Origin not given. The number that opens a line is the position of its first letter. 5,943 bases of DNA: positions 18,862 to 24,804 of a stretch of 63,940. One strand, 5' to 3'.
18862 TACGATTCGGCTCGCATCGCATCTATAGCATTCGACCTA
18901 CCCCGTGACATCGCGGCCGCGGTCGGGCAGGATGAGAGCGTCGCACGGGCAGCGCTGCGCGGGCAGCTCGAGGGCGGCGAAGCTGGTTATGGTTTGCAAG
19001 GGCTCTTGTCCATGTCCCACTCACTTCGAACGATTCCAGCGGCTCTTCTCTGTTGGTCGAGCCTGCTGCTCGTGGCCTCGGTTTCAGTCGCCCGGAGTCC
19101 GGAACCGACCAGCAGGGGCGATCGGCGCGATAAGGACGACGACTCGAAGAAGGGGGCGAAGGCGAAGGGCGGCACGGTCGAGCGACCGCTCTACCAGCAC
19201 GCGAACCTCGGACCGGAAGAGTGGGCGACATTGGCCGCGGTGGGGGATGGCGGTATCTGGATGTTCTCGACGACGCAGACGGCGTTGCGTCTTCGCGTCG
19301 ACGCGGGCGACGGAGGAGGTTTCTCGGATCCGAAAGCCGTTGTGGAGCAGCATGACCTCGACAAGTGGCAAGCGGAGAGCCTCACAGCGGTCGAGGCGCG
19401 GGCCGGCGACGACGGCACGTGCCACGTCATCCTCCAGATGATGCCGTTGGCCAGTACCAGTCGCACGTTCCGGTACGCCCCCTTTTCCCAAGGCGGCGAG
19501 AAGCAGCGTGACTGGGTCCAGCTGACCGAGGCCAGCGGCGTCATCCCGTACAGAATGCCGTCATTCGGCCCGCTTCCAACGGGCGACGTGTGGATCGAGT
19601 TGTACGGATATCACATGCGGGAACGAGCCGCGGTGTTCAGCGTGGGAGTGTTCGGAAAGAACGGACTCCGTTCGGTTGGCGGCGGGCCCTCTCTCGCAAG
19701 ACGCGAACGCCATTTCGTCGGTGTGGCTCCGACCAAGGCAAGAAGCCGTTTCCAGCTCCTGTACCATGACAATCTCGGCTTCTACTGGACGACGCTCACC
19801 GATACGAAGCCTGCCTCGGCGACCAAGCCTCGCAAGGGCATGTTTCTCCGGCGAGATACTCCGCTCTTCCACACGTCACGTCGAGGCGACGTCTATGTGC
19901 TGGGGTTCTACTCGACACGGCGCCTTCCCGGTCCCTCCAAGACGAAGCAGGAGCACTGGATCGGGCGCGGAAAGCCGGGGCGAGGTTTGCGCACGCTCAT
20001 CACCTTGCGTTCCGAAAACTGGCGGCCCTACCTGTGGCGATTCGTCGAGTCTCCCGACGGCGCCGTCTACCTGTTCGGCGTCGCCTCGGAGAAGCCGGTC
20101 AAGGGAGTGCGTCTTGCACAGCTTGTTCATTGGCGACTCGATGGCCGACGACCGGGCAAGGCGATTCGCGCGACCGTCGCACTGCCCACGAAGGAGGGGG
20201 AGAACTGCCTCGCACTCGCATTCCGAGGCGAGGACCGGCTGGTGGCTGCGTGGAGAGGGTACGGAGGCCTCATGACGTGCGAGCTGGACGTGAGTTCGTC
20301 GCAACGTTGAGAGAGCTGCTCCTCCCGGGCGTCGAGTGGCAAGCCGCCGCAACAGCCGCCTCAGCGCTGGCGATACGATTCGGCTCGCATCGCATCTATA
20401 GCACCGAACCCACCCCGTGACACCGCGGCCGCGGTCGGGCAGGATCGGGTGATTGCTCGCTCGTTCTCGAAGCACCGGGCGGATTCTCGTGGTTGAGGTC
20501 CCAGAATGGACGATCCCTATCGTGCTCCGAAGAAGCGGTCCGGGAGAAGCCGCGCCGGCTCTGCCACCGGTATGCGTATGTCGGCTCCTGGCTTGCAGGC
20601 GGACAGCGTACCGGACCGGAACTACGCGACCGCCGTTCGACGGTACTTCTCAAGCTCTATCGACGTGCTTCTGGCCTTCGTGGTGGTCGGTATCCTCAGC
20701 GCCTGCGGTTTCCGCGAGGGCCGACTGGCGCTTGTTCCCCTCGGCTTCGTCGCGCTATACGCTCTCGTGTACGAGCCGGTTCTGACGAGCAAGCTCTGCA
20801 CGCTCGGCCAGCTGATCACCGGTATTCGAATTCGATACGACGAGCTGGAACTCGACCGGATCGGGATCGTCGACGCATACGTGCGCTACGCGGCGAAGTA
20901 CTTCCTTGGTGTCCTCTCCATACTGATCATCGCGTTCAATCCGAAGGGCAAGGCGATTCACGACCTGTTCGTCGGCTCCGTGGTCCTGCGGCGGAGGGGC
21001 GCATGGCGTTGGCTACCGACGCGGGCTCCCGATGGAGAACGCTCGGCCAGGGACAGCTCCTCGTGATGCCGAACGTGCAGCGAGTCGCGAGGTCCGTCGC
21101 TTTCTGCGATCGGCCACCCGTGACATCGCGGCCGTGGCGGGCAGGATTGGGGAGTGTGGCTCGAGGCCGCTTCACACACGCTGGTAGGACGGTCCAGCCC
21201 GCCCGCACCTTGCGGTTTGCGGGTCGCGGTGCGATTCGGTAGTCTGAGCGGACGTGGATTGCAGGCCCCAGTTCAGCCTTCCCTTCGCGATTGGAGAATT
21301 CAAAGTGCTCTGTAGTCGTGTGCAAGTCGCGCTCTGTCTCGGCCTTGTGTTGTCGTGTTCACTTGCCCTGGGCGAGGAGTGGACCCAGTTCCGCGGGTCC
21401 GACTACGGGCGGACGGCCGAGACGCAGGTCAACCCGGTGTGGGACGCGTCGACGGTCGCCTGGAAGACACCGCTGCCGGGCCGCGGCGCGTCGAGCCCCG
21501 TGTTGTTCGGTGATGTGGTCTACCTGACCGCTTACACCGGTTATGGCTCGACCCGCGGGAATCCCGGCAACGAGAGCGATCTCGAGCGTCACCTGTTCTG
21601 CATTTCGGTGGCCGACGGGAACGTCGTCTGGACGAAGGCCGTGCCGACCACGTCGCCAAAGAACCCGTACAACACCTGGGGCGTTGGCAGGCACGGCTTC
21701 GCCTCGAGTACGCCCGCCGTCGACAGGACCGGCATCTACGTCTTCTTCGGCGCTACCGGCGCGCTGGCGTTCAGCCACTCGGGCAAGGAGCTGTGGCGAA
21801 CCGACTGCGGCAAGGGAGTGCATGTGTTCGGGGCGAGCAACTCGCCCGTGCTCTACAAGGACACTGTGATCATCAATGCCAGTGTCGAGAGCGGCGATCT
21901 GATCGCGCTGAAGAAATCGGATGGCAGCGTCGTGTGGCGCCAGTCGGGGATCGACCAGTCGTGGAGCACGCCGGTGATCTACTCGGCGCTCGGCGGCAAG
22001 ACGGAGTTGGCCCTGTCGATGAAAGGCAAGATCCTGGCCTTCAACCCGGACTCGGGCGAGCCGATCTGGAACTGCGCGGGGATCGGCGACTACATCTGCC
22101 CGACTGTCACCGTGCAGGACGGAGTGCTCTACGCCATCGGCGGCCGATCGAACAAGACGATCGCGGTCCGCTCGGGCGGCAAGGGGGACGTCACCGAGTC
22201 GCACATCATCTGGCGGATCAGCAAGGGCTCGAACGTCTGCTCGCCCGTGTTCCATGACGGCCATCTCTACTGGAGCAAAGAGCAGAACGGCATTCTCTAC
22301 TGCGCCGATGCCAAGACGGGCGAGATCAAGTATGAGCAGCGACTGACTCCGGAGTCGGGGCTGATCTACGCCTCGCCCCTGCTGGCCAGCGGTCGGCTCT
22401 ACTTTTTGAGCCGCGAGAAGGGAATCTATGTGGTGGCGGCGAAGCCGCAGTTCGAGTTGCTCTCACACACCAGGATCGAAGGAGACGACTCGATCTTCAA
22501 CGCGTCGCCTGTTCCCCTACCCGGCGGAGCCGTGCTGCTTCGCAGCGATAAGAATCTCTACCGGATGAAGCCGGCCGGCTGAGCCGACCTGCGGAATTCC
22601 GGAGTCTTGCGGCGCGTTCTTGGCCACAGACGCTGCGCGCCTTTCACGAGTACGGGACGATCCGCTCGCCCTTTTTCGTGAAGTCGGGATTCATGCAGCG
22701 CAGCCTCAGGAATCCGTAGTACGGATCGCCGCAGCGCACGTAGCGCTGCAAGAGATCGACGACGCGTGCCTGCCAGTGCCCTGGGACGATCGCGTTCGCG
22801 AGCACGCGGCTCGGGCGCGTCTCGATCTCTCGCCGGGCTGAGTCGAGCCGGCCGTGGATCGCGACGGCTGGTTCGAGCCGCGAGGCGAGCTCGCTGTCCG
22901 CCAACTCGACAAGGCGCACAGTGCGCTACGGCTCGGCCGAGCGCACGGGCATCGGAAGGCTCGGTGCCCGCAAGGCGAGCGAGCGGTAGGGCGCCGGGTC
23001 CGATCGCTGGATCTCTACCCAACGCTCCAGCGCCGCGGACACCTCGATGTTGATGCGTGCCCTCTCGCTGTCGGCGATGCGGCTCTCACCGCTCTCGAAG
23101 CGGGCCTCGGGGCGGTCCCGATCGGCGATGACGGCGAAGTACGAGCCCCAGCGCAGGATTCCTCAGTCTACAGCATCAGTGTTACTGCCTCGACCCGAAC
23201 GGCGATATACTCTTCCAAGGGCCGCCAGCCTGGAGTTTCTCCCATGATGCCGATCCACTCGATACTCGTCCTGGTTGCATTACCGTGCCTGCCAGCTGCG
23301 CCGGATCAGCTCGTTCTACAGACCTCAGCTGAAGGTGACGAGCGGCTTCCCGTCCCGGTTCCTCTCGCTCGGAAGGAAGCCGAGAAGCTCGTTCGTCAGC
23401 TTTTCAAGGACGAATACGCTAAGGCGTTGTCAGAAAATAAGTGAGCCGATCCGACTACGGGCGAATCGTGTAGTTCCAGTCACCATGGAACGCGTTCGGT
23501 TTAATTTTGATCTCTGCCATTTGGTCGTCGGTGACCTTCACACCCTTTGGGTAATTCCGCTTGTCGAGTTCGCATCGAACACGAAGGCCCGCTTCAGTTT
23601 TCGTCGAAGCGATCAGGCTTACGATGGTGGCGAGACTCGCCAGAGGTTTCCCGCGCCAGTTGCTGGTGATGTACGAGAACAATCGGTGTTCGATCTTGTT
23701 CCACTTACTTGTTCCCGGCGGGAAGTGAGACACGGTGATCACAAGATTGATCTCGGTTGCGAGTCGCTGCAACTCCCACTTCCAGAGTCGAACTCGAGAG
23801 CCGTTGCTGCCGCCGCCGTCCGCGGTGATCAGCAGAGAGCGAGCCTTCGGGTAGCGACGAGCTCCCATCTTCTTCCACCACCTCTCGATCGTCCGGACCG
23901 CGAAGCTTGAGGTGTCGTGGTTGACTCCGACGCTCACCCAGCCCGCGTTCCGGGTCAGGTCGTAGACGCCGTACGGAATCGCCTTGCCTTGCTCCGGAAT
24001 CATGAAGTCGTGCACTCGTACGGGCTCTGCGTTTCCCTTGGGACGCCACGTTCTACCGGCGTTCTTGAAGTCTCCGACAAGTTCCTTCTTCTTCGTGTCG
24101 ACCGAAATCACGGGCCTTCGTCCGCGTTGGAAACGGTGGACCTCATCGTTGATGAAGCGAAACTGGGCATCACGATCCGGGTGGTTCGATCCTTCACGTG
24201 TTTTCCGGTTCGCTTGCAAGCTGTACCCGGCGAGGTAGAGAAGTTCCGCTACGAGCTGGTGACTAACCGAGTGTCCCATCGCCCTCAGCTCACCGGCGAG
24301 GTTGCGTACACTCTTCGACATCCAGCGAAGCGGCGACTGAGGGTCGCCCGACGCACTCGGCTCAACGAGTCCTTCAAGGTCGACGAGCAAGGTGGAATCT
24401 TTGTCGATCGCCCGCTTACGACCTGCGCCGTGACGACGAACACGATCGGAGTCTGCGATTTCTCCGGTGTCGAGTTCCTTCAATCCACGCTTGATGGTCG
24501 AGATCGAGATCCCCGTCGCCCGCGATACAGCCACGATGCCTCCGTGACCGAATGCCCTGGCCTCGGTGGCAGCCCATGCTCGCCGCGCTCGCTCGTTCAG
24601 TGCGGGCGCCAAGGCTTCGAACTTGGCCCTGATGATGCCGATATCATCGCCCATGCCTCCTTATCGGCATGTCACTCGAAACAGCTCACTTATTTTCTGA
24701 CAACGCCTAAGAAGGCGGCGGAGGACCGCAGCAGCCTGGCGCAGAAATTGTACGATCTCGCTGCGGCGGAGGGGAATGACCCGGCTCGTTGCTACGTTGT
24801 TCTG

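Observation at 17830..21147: Nine same-strand copies of a 31-nt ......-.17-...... element; four of them punctuate a run of unrelated single genes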

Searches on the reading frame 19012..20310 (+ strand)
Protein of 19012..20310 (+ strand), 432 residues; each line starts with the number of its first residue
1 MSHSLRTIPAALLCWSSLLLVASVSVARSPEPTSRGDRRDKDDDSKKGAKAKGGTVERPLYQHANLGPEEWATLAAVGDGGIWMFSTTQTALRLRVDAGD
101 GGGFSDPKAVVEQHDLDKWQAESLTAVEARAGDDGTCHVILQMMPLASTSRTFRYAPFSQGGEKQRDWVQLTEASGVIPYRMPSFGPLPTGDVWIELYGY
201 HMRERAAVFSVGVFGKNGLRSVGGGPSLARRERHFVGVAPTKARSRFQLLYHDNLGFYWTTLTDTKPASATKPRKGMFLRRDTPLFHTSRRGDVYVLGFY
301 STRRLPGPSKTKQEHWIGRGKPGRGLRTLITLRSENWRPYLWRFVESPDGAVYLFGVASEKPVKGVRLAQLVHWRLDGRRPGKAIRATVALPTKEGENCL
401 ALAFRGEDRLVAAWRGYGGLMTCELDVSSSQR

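Call 10: search_protein_families(library=pfam, proteins=[window:19012-20310:+])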
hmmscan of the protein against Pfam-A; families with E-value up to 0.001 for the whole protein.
window:19012-20310:+ (432 aa): 0 families

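Call 26: find_homologous_proteins(query=window:19072-20307:+, max_evalue=0.00001)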
Query window:19072-20307:+ (412 aa): 1 proteins with E <= 0.00001 among 8000 candidates.
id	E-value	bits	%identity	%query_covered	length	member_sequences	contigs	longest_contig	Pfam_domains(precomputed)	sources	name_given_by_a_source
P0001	1.1e-281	952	100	100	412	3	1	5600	-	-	-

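Call 73: search_protein_families(library=ncbifam, proteins=[window:19072-20310:+], max_evalue=0.01)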
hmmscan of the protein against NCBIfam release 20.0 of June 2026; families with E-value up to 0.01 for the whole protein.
window:19072-20310:+ (412 aa): 0 families

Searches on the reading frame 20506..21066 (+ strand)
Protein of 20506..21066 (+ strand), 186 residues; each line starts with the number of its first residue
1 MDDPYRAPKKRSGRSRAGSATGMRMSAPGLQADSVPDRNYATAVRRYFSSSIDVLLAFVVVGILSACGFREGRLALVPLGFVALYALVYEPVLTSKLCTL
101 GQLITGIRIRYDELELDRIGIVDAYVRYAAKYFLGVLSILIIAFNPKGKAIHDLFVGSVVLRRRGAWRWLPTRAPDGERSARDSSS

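Call 10: search_protein_families(library=pfam, proteins=[window:20506-21066:+])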
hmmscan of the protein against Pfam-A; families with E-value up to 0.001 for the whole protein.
window:20506-21066:+ (186 aa): 1 family
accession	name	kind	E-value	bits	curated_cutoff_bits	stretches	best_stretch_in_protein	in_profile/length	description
PF06271.18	RDD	-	2.3e-08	34.9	24.1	1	40-156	1-136/137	RDD family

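Call 73: search_protein_families(library=ncbifam, proteins=[window:20506-21066:+], max_evalue=0.01)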
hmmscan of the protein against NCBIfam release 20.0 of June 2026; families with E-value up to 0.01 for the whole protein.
window:20506-21066:+ (186 aa): 0 families

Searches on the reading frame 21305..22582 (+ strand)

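Call 10: search_protein_families(library=pfam, proteins=[window:21305-22582:+])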
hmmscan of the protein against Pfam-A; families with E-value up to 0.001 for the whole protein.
window:21305-22582:+ (425 aa): 2 families
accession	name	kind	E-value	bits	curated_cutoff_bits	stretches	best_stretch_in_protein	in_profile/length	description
PF13360.13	PQQ_2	-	1.1e-22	81.3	27.6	2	99-257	7-144/233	Outer membrane protein assembly factor BamB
PF13570.13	Beta-prop_ACSF4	-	1.5e-14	54.6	133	1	94-376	70-326/329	Beta-alanine-activating enzyme, beta-propeller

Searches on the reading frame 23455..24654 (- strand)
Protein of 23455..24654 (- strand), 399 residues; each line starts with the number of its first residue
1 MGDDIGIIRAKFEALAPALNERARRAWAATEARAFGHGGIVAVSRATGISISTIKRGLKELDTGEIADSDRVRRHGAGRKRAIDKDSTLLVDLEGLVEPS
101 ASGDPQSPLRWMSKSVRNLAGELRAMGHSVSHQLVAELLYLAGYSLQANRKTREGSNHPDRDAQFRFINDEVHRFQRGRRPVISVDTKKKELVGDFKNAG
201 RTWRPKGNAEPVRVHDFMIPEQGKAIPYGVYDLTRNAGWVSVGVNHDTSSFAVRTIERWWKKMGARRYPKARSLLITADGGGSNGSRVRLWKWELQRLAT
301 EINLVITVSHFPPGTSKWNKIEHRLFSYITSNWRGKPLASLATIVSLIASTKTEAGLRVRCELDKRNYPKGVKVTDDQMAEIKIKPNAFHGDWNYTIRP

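Call 42: search_protein_families(library=pfam, proteins=[window:23455-24654:-], max_evalue=0.01)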
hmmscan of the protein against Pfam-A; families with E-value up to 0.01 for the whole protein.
window:23455-24654:- (399 aa): 1 family
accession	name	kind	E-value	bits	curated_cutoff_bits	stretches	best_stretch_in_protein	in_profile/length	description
PF07592.17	DDE_Tnp_ISAZ013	-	1.4e-139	464.9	26.9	1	92-399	1-308/308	Rhodopirellula transposase DDE domain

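Call 87: find_encoding_contigs(protein=window:23455-24654:-, flank=10000, max_places=10)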
Protein window:23455-24654:- (399 aa): 6 contigs read that carry it; 6 places shown.
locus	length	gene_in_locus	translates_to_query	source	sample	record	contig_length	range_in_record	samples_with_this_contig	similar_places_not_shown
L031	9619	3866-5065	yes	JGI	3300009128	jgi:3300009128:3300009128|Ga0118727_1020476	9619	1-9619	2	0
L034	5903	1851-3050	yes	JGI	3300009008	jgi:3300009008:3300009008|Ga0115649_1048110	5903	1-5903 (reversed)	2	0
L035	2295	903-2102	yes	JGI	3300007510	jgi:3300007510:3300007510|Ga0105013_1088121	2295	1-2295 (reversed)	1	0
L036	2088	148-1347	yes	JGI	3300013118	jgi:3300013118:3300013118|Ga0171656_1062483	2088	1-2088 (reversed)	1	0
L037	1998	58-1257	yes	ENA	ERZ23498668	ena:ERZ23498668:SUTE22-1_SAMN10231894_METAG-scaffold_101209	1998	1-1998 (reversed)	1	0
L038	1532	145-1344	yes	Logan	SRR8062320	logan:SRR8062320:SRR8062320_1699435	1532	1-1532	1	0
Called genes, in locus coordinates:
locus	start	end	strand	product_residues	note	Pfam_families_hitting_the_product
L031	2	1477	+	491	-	?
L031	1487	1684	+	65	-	-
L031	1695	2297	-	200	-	-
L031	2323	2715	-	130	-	PF13385:Laminin_G_3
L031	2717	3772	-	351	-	-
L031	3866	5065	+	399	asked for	PF07592:DDE_Tnp_ISAZ013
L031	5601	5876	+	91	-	-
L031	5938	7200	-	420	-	PF13360:PQQ_2, PF13570:Beta-prop_ACSF4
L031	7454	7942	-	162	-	PF06271:RDD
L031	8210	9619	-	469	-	?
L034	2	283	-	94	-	?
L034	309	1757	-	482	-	PF13385:Laminin_G_3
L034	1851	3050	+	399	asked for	PF07592:DDE_Tnp_ISAZ013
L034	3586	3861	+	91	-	-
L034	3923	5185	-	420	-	PF13360:PQQ_2, PF13570:Beta-prop_ACSF4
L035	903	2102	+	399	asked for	PF07592:DDE_Tnp_ISAZ013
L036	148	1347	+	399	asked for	PF07592:DDE_Tnp_ISAZ013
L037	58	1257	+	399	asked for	PF07592:DDE_Tnp_ISAZ013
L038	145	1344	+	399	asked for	PF07592:DDE_Tnp_ISAZ013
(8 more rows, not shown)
